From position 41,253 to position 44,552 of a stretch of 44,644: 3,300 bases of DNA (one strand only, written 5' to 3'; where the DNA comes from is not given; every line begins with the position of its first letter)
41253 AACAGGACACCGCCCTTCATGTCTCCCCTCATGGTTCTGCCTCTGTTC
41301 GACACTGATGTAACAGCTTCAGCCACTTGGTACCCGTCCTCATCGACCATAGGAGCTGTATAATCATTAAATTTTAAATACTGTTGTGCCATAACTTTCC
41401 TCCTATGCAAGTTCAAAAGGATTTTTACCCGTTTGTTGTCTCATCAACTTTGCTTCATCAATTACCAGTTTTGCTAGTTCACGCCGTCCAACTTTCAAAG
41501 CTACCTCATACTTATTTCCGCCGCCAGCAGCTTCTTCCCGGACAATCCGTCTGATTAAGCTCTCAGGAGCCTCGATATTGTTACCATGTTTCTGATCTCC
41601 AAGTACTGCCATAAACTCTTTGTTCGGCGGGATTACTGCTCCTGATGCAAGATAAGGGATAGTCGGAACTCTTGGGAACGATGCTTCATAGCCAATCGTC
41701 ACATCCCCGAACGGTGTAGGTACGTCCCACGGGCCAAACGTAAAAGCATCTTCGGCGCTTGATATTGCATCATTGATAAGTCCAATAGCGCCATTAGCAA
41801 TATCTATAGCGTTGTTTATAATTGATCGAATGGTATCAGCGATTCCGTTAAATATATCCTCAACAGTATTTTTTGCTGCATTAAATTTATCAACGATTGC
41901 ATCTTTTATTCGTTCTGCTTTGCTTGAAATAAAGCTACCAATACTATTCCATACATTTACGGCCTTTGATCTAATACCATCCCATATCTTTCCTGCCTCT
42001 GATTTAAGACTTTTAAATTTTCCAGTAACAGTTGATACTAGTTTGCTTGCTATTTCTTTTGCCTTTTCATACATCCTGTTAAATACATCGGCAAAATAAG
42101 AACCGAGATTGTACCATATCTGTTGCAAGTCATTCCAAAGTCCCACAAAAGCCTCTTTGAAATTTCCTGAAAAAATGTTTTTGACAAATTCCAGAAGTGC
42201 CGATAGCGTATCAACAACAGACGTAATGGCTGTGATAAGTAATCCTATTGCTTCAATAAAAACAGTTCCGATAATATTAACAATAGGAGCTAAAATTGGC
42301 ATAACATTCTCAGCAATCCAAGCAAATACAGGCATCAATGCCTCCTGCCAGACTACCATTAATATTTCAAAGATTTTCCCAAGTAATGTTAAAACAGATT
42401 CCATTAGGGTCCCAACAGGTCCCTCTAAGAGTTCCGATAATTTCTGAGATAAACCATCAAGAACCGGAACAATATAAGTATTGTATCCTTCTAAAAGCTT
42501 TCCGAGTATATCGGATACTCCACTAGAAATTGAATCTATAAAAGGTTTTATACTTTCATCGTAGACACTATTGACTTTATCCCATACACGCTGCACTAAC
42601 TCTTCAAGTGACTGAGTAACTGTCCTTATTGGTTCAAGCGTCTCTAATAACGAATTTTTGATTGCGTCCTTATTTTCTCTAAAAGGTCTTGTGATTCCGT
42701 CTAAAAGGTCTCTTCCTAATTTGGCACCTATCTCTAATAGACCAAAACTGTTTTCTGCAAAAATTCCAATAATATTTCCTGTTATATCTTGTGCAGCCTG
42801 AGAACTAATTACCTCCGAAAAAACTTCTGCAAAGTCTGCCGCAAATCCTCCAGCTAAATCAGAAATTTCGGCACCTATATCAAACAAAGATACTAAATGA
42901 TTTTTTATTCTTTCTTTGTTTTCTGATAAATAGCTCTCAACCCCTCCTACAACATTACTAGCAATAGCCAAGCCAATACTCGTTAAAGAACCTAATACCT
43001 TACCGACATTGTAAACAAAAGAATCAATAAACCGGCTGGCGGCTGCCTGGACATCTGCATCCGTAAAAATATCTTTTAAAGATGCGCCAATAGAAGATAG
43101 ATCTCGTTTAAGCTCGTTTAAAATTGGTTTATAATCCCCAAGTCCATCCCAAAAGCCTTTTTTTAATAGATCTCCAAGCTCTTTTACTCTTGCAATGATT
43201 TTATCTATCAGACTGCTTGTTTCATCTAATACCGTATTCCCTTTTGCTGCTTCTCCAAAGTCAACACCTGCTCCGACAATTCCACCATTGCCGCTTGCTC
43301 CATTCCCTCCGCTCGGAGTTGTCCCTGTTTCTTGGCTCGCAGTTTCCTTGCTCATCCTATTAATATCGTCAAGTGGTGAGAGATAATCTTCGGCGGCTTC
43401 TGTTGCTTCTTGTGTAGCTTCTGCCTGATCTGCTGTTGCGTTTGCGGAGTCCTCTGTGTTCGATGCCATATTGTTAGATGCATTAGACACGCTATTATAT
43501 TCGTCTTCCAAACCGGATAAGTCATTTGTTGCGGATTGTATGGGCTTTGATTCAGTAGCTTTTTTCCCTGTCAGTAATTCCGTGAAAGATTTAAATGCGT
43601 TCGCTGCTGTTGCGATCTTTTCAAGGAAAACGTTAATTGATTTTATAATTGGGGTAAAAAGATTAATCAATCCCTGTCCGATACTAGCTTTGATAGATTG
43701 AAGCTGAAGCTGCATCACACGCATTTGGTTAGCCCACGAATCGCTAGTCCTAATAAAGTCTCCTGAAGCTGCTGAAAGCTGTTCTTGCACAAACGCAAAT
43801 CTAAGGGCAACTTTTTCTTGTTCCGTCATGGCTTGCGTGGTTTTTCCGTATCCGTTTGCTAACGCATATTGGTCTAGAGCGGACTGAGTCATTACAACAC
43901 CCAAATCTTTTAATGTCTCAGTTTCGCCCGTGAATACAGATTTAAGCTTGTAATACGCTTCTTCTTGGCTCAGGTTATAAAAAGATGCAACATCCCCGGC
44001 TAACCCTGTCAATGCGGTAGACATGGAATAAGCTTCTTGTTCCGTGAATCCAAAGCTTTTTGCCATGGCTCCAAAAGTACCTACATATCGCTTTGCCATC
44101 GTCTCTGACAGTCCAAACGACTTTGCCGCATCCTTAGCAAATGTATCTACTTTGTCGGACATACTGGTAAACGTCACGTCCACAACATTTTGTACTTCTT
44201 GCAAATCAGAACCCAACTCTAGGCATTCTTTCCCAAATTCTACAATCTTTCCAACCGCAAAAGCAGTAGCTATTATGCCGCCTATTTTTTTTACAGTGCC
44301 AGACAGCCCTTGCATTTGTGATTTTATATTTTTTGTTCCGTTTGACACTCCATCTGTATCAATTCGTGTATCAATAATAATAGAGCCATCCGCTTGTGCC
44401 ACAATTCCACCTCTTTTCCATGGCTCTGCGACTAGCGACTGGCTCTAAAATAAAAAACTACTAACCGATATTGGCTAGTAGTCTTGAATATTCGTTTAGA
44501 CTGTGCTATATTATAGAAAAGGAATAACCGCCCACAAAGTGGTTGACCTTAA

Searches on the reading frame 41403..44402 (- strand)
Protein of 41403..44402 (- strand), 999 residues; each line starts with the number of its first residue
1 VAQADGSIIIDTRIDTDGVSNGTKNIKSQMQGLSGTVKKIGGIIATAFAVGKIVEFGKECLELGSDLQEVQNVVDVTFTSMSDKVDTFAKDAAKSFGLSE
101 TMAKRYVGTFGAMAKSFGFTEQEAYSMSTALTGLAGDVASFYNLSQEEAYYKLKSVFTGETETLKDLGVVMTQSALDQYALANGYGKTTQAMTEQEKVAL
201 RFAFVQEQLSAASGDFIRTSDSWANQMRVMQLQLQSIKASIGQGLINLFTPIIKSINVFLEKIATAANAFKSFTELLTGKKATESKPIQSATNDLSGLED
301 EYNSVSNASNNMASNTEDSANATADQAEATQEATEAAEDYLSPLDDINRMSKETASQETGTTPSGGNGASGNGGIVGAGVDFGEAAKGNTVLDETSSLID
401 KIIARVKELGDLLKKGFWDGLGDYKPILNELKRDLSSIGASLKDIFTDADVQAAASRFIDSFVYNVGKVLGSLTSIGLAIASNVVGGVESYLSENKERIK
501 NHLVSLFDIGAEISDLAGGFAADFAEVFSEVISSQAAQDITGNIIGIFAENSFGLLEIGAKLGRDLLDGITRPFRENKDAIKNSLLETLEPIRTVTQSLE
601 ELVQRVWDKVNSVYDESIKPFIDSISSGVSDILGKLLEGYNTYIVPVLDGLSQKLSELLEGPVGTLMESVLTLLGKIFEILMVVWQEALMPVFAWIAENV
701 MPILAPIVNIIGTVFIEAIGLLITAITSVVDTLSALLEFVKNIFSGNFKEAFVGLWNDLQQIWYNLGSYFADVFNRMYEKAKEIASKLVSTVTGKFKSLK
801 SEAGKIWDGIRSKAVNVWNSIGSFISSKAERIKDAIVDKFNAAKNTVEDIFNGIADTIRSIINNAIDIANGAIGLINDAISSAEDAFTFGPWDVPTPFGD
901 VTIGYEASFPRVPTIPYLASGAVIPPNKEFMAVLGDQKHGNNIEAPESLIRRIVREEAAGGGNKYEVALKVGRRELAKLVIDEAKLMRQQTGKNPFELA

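Call 58: search_protein_families(library=pfam, proteins=[window:41403-44402:-], max_evalue=0.001)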
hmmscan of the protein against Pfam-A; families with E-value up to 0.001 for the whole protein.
window:41403-44402:- (999 aa): 2 families
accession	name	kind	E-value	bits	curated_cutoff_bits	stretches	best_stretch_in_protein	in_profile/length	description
PF04513.17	Baculo_PEP_C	-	8.1e-07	29.6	38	0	719-762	94-137/140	Baculovirus polyhedron envelope protein, PEP, C terminus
PF05597.16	Phasin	-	0.0004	20.9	28.8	0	772-829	35-92/126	Poly(hydroxyalcanoate) granule associated protein (phasin)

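Call 60: search_protein_families(library=phrogs, proteins=[window:41403-44402:-], max_evalue=0.00001)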
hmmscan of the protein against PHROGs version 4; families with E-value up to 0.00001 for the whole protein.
window:41403-44402:- (999 aa): 20 families
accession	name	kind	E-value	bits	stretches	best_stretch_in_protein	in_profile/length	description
phrog_1535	-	tail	2.5e-146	490.6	1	10-998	141-1151/1152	tail length tape measure protein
phrog_31167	-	unknown function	1.5e-45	157.1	1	186-685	14-510/515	-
phrog_28918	-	unknown function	1.8e-36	126.3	1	101-868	75-857/1445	-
phrog_58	-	tail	4.8e-32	112.4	1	16-876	291-955/1544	tail length tape measure protein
phrog_167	-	tail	1.7e-27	96.6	1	22-880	323-1007/1555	tail length tape measure protein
phrog_305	-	tail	3.6e-23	83.1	1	589-882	378-663/1001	tail length tape measure protein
phrog_4200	-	tail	4.6e-21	76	1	581-870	261-562/732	tail length tape measure protein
phrog_1272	-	tail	1e-20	74.2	1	222-883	567-1074/1606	tail length tape measure protein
phrog_991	-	tail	2.4e-18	66.2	1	652-934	594-870/1966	tail length tape measure protein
phrog_23464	-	unknown function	4.1e-18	66.4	1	655-963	329-500/539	-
phrog_5493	-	tail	7.7e-17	61.9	1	513-874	661-979/1102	tail length tape measure protein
phrog_971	-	lysis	8.5e-17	62.1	1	596-879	541-771/1338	endolysin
phrog_4070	-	tail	1.5e-15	57.4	1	579-877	147-388/989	tail length tape measure protein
phrog_17020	-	unknown function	2.3e-14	54.4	1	707-880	32-211/353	-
phrog_8462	-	tail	8.2e-14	52.2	2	642-867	241-462/672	tail length tape measure protein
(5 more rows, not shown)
